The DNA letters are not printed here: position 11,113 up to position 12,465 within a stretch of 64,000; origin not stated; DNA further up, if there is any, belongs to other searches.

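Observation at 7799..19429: TonB-dependent eight-gene locus combining DgcN/DgcA-type genes with two S12 serine hydrolases and an M19 dipeptidase: candidate uptake/catabolism system for D-amino-acid peptides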

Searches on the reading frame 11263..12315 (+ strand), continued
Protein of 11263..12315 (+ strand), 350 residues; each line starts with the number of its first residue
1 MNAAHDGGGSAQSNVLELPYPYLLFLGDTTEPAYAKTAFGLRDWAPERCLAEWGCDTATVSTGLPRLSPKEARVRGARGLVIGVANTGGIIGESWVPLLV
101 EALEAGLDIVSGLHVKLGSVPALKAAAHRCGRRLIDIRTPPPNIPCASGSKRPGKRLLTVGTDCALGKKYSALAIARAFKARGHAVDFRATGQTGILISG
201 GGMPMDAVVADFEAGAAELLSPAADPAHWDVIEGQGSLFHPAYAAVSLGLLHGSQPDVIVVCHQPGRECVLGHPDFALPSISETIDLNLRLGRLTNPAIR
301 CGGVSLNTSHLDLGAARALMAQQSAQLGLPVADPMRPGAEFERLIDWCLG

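Call 52: search_protein_families(library=ncbifam, proteins=[L055:1070-2767:-, L002:16770-18524:+, L055:6590-7756:+, L055:13715-14893:+, L002:7905-10004:+, L055:9944-11008:+, L055:5501-6514:+], max_evalue=1e-10)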
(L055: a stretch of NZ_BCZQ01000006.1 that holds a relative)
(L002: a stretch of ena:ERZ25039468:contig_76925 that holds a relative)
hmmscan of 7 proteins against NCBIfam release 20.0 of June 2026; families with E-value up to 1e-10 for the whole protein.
L055:1070-2767:- (565 aa): 2 families
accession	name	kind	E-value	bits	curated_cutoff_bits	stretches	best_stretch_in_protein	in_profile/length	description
NF006560.0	PRK09061.1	subfamily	9.1e-66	222.2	340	2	20-327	15-313/517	amidohydrolase family protein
NF006689.0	PRK09237.1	equivalog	7.5e-11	41.2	371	0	30-90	2-64/383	amidohydrolase/deacetylase family metallohydrolase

L002:16770-18524:+ (584 aa): 3 families
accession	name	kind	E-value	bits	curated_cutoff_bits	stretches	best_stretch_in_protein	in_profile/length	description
NF006560.0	PRK09061.1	subfamily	6.2e-59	199.6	340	2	9-315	8-303/517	amidohydrolase family protein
NF006689.0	PRK09237.1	equivalog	4.9e-13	48.4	371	0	27-121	3-99/383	amidohydrolase/deacetylase family metallohydrolase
NF005791.0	PRK07627.1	equivalog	8.4e-12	44.7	442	0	463-511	338-384/425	dihydroorotase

L055:6590-7756:+ (388 aa): 0 families

L055:13715-14893:+ (392 aa): 0 families

L002:7905-10004:+ (699 aa): 6 families
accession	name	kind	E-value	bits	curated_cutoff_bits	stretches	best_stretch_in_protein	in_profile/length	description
NF053518.1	DipepPtdsDpp5Prph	equivalog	1.1e-28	100.2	900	1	443-688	402-652/655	dipeptidyl-peptidase Dpp5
NF033523.0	lasso_peptidase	equivalog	8.7e-21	74.3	400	0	497-668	430-615/638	Atxe2 family lasso peptide isopeptidase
TIGR02800.1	propeller_TolB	equivalog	1.8e-18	66.7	343.15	0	147-244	195-295/418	Tol-Pal system beta propeller repeat protein TolB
NF050058.1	e_dPHAscl_type1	hypoth_equivalog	9e-13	48.3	150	1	445-654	3-208/276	extracellular catalytic domain type 1 short-chain-length polyhydroxyalkanoate depolymerase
NF047920.1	lactonase_UilS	equivalog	3e-11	43.6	400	0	495-574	44-117/285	UilS family quorum-quenching N-acyl-homoserine lactonase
NF002183.0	PRK01029.1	equivalog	4.8e-11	42.3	405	0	142-237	280-380/429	Tol-Pal system protein TolB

L055:9944-11008:+ (354 aa): 1 family
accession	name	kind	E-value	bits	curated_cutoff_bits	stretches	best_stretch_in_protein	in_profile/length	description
NF041892.1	DgcN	equivalog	5.7e-135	449.5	480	1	25-344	1-320/326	N-acetyltransferase DgcN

L055:5501-6514:+ (337 aa): 6 families
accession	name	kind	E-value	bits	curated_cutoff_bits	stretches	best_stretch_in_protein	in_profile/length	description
NF042940.1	racemase_DgcA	equivalog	2.9e-107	358.6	400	1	13-335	2-323/323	N-acetyl-D-Glu racemase DgcA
NF011708.0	PRK15129.1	equivalog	5.5e-68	229.3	343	1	17-328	9-320/321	L-Ala-D/L-Glu epimerase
TIGR02534.1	mucon_cyclo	subfamily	2e-17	63.3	334.95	1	72-330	75-348/368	muconate/chloromuconate family cycloisomerase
NF041118.1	A_G_epim_Thtga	equivalog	2.9e-17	62.8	500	1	13-294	7-302/341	L-Ala-D/L-Glu epimerase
NF043002.1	HProlDhtase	equivalog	2e-13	50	500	1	96-270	102-280/366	cis-3-hydroxy-L-proline dehydratase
TIGR01928.1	menC_lowGC_arch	equivalog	1.4e-12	47.3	200.65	1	93-292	89-291/325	o-succinylbenzoate synthase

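Call 80: search_protein_representatives(protein=window:11263-12312:+)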
Query: 350 residues. Proteins with E-value up to 0.001 (for the whole library): 2376; up to 1e-10: 1478; up to 1e-30: 399. The best 150 are listed.
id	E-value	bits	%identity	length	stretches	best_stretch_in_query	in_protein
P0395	2.3e-149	513.9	70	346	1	15-349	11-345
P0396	1.1e-98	347.3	71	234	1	11-231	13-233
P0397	4.5e-94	332.0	52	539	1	16-337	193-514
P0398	1.2e-93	330.6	70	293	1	113-338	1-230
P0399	2.0e-85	303.6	72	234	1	82-276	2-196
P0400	2.1e-83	296.9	66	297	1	18-235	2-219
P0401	6.4e-83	295.3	47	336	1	19-335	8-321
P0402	2.4e-82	293.5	54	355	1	29-323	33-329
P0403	3.5e-82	292.9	52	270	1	20-280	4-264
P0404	5.1e-81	289.1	50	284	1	68-339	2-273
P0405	8.5e-81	288.4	66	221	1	31-269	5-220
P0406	1.2e-80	287.8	47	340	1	16-340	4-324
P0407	5.2e-80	285.8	53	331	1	7-268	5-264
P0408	1.1e-76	274.8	58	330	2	148-283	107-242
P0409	2.8e-76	273.5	44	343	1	21-338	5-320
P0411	4.3e-74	266.3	45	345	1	16-339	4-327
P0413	4.7e-72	259.6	43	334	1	16-334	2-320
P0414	1.4e-71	258.0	42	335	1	16-333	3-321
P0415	1.0e-70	255.2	42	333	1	17-339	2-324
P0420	1.0e-69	251.9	44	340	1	19-339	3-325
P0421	1.5e-69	251.4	46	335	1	17-338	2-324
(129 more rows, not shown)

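Call 81: search_protein_families(library=ncbifam, proteins=[P0395, P0401, P0406, P0409, P0411, P0413, P0414, P0415, P0420, P0421], max_evalue=1e-20)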
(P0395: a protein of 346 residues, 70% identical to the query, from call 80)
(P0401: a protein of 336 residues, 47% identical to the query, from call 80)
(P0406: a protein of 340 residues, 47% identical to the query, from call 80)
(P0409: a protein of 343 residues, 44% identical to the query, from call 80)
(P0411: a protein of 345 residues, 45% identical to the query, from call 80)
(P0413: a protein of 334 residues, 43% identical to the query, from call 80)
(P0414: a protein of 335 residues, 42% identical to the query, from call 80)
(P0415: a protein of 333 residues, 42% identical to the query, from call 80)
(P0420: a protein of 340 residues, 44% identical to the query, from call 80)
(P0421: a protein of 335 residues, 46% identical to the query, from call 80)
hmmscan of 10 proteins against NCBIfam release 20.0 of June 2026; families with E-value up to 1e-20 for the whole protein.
P0395 (346 aa): 1 family
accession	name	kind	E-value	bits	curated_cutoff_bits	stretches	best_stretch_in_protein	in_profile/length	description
NF041892.1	DgcN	equivalog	1.2e-136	455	480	1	17-336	1-320/326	N-acetyltransferase DgcN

P0401 (336 aa): 1 family
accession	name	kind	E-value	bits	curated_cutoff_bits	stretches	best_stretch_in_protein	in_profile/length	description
NF041892.1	DgcN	equivalog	5.5e-126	419.9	480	1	10-331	1-325/326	N-acetyltransferase DgcN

P0406 (340 aa): 1 family
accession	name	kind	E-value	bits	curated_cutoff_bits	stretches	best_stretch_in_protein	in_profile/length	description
NF041892.1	DgcN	equivalog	1.8e-107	359.1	480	1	9-330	1-326/326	N-acetyltransferase DgcN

P0409 (343 aa): 1 family
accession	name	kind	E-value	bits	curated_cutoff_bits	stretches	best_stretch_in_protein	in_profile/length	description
NF041892.1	DgcN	equivalog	2.3e-111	371.9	480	1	5-328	1-326/326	N-acetyltransferase DgcN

P0411 (345 aa): 1 family
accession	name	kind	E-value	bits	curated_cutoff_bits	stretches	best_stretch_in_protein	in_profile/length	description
NF041892.1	DgcN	equivalog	4.4e-107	357.8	480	1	9-332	1-324/326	N-acetyltransferase DgcN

P0413 (334 aa): 1 family
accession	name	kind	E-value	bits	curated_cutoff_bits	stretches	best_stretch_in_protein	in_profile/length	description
NF041892.1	DgcN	equivalog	1.7e-113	378.9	480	1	7-332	1-326/326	N-acetyltransferase DgcN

P0414 (335 aa): 1 family
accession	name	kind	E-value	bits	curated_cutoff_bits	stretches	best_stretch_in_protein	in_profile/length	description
NF041892.1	DgcN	equivalog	1.2e-116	389.3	480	1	8-332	1-324/326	N-acetyltransferase DgcN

P0415 (333 aa): 1 family
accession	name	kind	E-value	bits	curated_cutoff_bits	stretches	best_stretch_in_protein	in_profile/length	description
NF041892.1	DgcN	equivalog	9.7e-109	363.3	480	1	6-329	1-324/326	N-acetyltransferase DgcN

P0420 (340 aa): 1 family
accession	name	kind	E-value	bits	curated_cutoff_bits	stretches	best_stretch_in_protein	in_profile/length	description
NF041892.1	DgcN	equivalog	4.3e-104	348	480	1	5-331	1-325/326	N-acetyltransferase DgcN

P0421 (335 aa): 1 family
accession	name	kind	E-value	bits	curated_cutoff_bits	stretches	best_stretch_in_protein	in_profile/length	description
NF041892.1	DgcN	equivalog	4.1e-102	341.5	480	1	6-332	1-326/326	N-acetyltransferase DgcN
